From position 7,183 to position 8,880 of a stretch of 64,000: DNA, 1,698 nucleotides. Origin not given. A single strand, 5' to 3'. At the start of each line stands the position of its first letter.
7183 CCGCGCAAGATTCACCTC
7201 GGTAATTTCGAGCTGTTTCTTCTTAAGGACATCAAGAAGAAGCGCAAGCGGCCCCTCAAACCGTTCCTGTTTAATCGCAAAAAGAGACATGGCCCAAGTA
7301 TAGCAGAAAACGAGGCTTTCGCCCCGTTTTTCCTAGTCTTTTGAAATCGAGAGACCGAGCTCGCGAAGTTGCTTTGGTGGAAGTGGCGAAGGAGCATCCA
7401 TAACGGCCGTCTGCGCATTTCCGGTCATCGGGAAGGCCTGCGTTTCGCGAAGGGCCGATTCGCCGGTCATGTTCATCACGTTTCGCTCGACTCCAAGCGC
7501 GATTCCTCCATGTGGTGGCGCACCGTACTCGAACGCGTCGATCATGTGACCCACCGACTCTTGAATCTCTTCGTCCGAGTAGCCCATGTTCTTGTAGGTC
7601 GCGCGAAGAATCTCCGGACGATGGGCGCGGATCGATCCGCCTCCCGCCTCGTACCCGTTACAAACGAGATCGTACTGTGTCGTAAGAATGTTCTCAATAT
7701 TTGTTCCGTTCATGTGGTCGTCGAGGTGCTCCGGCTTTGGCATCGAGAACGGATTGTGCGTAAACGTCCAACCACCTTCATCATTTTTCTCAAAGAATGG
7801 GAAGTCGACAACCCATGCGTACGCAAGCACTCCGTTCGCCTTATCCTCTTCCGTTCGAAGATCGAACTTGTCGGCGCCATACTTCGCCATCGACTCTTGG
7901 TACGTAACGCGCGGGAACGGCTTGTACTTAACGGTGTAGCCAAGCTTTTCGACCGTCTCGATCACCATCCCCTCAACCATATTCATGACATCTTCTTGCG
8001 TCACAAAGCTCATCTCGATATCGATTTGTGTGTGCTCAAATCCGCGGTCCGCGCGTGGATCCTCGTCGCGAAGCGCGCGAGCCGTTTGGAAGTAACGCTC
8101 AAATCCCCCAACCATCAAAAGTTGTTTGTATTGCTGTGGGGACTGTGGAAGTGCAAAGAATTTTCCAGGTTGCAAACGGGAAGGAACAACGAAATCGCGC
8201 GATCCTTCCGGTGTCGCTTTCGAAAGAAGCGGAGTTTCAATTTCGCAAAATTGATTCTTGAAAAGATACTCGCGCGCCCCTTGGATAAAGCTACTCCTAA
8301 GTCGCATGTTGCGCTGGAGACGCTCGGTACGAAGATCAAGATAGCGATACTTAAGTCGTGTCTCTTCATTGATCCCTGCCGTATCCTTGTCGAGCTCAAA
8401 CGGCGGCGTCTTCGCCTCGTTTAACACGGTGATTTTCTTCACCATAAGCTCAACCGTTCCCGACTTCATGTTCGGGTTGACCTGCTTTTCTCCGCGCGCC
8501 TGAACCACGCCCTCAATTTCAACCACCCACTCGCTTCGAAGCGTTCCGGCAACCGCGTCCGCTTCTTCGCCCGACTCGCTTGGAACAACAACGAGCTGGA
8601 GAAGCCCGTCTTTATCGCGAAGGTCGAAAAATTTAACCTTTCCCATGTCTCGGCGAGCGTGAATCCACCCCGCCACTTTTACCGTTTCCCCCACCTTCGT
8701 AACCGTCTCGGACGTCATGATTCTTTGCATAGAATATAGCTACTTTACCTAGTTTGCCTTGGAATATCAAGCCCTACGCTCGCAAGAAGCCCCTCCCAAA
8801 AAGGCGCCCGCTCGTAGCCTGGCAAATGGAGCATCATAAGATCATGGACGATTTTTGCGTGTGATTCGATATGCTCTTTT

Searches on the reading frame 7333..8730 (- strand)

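Call 22: search_protein_families(library=ncbifam, max_evalue=0.00001, proteins=[window:7333-8730:-])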
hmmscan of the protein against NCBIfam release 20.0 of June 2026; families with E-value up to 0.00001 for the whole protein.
window:7333-8730:- (465 aa): 15 families
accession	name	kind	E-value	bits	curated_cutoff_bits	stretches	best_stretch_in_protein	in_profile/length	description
NF001750.0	PRK00476.1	equivalog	3.6e-180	600.1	443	2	10-294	14-296/590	aspartate--tRNA ligase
TIGR00459.1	aspS_bact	equivalog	2.4e-157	524.8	373.85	2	9-296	11-293/586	aspartate--tRNA ligase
NF009460.0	PRK12820.1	equivalog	6.4e-123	411.3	1379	2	9-293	30-323/723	bifunctional aspartyl-tRNA synthetase/aspartyl/glutamyl-tRNA amidotransferase subunit C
NF003483.0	PRK05159.1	equivalog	8.2e-72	242.4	353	1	1-434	3-430/438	aspartate--tRNA(Asn) ligase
TIGR00458.1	aspS_nondisc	equivalog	6.2e-62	209.9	368.4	1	13-435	11-421/428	aspartate--tRNA(Asn) ligase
NF001756.1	PRK00484.1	subfamily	4.2e-41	141.1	468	2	7-298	44-335/488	lysine--tRNA ligase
TIGR00499.1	lysS_bact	equivalog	7e-39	133.8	427.6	1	8-286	47-310/496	lysine--tRNA ligase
NF003037.0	PRK03932.1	equivalog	8.3e-39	133.8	414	2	9-262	11-261/451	asparagine--tRNA ligase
TIGR00457.1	asnS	equivalog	2.7e-35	122.1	342.6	2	9-261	11-262/455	asparagine--tRNA ligase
NF002821.0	PRK02983.1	equivalog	8e-32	110.2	742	2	9-257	654-893/1102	bifunctional lysylphosphatidylglycerol synthetase/lysine--tRNA ligase LysX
NF009101.0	PRK12445.1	subfamily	1.5e-24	86.5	1026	1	16-284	67-336/505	lysine--tRNA ligase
NF005054.0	PRK06462.1-4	equivalog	9.7e-14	51.1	309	1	126-435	9-310/318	asparagine synthetase A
TIGR00462.1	genX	equivalog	1.1e-12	48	286.9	1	143-286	2-144/304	EF-P lysine aminoacylase EpmA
NF005052.0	PRK06462.1-1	equivalog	1.5e-12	47.2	368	1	106-264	15-174/353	asparagine synthetase A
NF006828.0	PRK09350.1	equivalog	1.1e-11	44.6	264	0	140-284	14-156/325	elongation factor P--(R)-beta-lysine ligase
